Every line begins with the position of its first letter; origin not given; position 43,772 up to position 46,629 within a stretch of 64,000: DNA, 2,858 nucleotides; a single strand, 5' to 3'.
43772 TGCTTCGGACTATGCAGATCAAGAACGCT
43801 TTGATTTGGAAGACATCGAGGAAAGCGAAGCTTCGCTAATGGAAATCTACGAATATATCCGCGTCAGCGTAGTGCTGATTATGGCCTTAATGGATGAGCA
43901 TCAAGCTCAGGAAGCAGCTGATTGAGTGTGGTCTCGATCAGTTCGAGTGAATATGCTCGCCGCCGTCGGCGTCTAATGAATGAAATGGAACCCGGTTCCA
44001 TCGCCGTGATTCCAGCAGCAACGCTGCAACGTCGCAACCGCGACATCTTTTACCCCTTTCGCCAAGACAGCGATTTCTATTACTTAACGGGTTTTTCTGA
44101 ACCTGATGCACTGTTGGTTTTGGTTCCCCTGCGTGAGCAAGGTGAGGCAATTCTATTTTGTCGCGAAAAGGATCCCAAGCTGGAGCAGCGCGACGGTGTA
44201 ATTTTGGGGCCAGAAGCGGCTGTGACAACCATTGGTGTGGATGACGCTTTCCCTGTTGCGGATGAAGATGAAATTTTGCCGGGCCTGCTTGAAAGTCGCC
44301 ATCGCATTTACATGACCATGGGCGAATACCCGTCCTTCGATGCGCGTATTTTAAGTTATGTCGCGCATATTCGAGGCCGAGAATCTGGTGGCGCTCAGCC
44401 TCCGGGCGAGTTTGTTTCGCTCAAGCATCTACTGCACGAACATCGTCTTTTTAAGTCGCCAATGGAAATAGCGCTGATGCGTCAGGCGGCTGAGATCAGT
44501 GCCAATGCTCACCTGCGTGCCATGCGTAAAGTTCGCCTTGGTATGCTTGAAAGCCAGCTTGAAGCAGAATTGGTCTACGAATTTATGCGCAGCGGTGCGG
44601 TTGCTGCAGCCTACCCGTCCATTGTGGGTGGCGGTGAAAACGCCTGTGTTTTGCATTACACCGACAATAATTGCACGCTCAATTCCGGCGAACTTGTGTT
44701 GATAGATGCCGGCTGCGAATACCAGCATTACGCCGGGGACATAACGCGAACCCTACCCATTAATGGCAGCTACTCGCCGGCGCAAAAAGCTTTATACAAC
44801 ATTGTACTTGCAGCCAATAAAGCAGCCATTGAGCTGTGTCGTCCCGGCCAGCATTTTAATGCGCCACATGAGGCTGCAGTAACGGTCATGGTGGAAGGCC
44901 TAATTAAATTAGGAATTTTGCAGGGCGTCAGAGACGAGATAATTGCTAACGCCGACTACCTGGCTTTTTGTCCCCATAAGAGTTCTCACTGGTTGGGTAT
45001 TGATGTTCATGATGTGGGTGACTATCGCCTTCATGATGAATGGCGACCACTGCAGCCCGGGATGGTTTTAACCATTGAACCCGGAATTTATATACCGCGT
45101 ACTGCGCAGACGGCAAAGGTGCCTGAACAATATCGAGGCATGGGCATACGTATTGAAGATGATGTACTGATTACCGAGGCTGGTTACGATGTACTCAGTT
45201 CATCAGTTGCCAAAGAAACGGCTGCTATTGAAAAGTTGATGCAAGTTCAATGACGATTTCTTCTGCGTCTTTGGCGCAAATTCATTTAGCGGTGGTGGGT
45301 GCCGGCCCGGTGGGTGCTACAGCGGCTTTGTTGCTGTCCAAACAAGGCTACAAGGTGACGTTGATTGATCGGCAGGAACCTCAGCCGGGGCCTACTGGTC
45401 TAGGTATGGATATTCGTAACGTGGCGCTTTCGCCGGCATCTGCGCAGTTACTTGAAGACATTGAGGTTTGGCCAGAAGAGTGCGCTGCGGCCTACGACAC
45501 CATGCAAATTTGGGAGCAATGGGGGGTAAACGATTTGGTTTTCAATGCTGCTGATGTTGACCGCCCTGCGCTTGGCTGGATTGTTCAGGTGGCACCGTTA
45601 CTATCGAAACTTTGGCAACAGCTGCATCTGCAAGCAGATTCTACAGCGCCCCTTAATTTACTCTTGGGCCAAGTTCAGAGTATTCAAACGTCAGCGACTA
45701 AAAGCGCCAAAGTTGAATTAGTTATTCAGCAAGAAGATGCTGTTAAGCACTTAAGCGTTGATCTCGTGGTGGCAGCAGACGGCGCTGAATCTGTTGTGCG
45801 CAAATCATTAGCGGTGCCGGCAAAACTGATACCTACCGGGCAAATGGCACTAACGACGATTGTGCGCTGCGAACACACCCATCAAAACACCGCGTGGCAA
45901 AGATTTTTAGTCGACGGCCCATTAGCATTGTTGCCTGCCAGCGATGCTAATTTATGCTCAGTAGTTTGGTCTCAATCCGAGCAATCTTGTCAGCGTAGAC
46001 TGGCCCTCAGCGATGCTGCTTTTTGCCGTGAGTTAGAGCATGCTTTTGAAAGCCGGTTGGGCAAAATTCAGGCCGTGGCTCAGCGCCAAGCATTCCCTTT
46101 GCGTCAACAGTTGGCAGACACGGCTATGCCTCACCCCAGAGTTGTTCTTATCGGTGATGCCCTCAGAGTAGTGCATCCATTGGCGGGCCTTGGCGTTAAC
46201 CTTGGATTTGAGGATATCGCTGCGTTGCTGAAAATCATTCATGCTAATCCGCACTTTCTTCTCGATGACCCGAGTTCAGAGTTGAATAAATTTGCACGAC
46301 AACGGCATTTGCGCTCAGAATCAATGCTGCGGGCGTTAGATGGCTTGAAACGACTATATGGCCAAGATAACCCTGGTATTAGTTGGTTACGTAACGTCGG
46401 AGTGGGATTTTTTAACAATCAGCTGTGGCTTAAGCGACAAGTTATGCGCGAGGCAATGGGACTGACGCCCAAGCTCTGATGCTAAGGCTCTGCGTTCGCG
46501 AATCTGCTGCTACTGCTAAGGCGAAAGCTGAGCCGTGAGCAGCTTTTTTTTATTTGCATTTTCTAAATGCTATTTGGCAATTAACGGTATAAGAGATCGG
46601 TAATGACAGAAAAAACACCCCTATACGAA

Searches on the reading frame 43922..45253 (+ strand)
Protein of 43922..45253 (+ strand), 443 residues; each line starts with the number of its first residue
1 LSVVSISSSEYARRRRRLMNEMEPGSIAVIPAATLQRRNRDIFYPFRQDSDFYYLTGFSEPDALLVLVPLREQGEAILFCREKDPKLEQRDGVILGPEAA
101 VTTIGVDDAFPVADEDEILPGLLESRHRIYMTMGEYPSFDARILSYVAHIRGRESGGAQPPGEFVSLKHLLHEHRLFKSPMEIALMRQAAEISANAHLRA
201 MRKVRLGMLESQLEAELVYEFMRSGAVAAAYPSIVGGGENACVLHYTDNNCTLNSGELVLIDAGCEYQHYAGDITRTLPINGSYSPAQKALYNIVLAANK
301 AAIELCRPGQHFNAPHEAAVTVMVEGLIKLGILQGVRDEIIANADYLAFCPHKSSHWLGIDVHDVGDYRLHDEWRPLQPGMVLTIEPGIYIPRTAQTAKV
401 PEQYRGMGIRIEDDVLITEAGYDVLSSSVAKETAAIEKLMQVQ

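Call 47: search_protein_families(library=ncbifam, proteins=[window:43922-45253:+], max_evalue=1e-10)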
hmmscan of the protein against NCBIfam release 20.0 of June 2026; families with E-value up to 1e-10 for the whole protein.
window:43922-45253:+ (443 aa): 7 families
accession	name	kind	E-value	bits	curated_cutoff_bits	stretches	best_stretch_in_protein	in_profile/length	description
NF008131.0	PRK10879.1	equivalog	4.6e-146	487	465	1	7-441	2-433/438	Xaa-Pro aminopeptidase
NF010133.0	PRK13607.1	equivalog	1.3e-36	126.4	339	1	167-425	151-436/443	Xaa-Pro dipeptidase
NF040821.1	dipep_PepQ_Arch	equivalog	1.8e-36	125.8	630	1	163-425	108-338/346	Xaa-Pro dipeptidase PepQ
NF007310.0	PRK09795.1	equivalog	8.5e-36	123.5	393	1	175-427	125-350/361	aminopeptidase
TIGR00500.1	met_pdase_I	equivalog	1.8e-15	57.1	171.35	1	178-314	4-144/247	type I methionyl aminopeptidase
TIGR02993.1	ectoine_eutD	equivalog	4.3e-11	42.6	613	0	159-312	140-296/391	ectoine hydrolase DoeA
NF011174.0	PRK14576.1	subfamily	5e-11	42.1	487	0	164-323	164-321/405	putative endopeptidase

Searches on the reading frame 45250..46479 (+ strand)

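Call 47: search_protein_families(library=ncbifam, proteins=[window:45250-46479:+], max_evalue=1e-10)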
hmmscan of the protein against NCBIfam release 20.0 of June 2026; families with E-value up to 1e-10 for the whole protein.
window:45250-46479:+ (409 aa): 37 families (the best 25 are shown)
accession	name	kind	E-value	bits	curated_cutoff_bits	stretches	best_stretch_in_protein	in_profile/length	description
TIGR01988.1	Ubi-OHases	subfamily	3.5e-98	329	224.65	1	13-404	2-387/387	ubiquinone biosynthesis hydroxylase, UbiH/UbiF/VisC/COQ6 family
TIGR01984.1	UbiH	equivalog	5.4e-83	278.9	392.2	1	13-404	2-382/382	2-octaprenyl-6-methoxyphenyl hydroxylase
NF005788.0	PRK07608.1-3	equivalog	1.9e-74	250.8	478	1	11-404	3-387/388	UbiH/UbiF family hydroxylase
NF006448.0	PRK08773.1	equivalog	2.1e-74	250.5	614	1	12-394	8-381/393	UbiH/UbiF family hydroxylase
NF006461.0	PRK08850.1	equivalog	3.6e-72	243.3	633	1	10-408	4-395/405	FAD-dependent 2-octaprenylphenol hydroxylase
NF004318.0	PRK05714.1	equivalog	9.6e-71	238.6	653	1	12-407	6-399/407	2-octaprenyl-3-methyl-6-methoxy-1,4-benzoquinol hydroxylase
NF005949.0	PRK08013.1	equivalog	8.7e-70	235.7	620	1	11-406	4-393/401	FAD-dependent 2-octaprenylphenol hydroxylase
NF004356.0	PRK05732.1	equivalog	5.2e-67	226.4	384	1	10-406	3-393/395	2-octaprenyl-6-methoxyphenyl hydroxylase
NF005951.1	PRK08020.1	equivalog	1.1e-65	221.9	590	1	11-405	3-388/388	3-demethoxyubiquinol 3-hydroxylase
NF005421.0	PRK06996.1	equivalog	1.9e-57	195.1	450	1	4-403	5-393/398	UbiH/UbiF/VisC/COQ6 family ubiquinone biosynthesis hydroxylase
NF005612.0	PRK07364.1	equivalog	4.8e-57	193.3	487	1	5-406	13-405/415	FAD-dependent hydroxylase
TIGR01989.1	COQ6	equivalog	6.2e-57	193.5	489.3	2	13-268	3-270/437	ubiquinone biosynthesis monooxygenase COQ6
NF005691.0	PRK07494.1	equivalog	2.9e-56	190.7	459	1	10-405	8-388/404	UbiH/UbiF family hydroxylase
NF005599.0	PRK07333.1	equivalog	4.1e-55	187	549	1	8-407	10-403/414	ubiquinone biosynthesis hydroxylase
NF006460.0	PRK08849.1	equivalog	1.5e-54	185.3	598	1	10-405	5-386/386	2-octaprenyl-3-methyl-6-methoxy-1,4-benzoquinol hydroxylase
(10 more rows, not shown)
